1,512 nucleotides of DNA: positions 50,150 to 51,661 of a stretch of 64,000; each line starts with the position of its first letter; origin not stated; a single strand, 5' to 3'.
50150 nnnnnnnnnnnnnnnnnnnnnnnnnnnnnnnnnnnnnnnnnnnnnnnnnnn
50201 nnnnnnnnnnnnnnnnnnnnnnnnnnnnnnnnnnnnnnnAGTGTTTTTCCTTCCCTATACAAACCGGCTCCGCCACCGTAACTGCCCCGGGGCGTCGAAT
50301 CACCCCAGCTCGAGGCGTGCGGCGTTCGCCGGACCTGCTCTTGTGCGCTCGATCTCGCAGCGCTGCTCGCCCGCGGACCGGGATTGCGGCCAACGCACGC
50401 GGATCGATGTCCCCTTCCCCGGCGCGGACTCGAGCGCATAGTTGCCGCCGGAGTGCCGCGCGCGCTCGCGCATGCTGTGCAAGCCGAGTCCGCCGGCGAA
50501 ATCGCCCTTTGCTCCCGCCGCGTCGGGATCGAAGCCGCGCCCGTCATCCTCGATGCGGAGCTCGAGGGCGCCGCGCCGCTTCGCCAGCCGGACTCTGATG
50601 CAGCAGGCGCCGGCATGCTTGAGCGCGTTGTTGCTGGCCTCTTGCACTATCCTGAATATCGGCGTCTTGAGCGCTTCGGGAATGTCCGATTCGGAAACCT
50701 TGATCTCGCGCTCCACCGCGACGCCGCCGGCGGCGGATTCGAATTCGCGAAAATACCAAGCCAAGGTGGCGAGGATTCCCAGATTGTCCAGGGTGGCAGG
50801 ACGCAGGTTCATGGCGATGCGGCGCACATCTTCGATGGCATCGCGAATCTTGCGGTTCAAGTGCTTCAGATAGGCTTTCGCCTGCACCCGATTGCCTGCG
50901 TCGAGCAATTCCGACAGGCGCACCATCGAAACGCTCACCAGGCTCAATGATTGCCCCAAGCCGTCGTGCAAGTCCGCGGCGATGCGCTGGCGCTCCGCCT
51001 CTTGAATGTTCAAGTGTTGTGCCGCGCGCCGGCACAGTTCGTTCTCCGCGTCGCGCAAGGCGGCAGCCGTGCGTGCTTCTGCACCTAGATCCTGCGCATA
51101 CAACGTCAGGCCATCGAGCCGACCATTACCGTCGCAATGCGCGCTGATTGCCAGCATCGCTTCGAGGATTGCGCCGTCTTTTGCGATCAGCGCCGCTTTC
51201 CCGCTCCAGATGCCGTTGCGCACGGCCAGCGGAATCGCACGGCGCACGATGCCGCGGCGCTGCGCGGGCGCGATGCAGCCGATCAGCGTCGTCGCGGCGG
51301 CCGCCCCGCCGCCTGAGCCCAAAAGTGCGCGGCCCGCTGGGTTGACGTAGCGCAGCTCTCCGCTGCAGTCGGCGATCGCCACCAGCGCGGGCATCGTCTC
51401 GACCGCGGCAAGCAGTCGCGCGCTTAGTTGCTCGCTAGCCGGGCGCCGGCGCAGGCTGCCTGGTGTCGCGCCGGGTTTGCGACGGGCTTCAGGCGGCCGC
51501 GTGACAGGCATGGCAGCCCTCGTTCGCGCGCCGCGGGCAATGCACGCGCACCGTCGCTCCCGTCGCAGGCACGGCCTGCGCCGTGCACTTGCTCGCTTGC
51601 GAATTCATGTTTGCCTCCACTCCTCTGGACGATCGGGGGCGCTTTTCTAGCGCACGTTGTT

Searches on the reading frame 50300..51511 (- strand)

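Call 14: search_protein_families(library=pfam, proteins=[window:50300-51511:-])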
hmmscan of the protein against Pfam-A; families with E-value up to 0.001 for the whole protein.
window:50300-51511:- (403 aa): 5 families
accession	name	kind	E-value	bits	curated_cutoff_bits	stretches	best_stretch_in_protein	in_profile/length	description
PF02518.31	HATPase_c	-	9.7e-16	58.6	26.4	1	283-376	4-109/111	Histidine kinase-, DNA gyrase B-, and HSP90-like ATPase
PF07730.19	HisKA_3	-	1.7e-14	54.5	24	1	173-241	1-68/68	Histidine kinase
PF13581.12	HATPase_c_2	-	3.5e-08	34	27.4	1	277-357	24-113/127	Histidine kinase-like ATPase domain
PF13188.13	PAS_8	-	1.3e-05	25.3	21.8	1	31-66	1-36/65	PAS domain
PF08448.16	PAS_4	-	0.00089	19.9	23.1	0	38-146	2-109/110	PAS fold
